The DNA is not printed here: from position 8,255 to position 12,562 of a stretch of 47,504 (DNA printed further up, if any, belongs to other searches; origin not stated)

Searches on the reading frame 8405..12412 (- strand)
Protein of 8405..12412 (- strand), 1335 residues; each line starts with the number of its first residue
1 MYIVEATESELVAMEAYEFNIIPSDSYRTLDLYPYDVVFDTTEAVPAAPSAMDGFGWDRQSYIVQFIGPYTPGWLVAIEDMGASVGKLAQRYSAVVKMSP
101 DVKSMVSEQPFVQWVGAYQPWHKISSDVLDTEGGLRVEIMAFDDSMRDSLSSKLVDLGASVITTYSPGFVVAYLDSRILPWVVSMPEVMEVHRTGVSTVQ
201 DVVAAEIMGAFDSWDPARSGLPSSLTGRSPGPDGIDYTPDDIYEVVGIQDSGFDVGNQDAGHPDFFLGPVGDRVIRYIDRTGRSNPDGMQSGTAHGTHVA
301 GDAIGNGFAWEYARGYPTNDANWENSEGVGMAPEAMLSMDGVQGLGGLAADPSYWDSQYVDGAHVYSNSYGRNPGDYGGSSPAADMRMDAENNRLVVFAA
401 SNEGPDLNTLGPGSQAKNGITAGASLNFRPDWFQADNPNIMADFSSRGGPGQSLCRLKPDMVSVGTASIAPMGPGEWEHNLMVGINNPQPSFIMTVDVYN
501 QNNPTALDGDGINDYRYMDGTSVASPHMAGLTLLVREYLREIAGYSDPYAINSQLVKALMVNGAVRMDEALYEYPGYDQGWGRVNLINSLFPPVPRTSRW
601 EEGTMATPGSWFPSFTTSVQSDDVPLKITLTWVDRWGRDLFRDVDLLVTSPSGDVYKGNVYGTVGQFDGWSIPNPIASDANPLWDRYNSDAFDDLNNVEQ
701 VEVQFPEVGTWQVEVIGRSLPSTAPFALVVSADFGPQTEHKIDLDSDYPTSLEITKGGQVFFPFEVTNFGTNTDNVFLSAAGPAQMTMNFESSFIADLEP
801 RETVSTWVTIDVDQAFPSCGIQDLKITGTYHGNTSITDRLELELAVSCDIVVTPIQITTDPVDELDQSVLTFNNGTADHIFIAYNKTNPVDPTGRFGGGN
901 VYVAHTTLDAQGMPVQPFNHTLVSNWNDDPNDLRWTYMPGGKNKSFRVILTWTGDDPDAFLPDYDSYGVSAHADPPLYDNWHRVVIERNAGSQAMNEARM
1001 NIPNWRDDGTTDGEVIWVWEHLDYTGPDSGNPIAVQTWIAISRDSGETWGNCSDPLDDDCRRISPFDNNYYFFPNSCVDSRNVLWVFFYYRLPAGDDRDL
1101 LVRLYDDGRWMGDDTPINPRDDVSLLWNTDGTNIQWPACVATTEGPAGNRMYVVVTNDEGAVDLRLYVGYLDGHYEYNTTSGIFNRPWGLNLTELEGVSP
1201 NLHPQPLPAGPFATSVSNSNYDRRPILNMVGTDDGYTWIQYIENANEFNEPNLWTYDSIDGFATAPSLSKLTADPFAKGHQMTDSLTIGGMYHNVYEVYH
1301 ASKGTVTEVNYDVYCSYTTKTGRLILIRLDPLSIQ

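Call 74: search_protein_families(library=pfam, proteins=[window:8405-12412:-], max_evalue=0.001)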
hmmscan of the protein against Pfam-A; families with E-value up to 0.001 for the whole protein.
window:8405-12412:- (1335 aa): 1 family
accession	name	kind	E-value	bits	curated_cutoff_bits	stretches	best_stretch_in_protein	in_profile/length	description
PF00082.27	Peptidase_S8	-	1.8e-24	87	21.8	1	245-582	5-288/288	Subtilase family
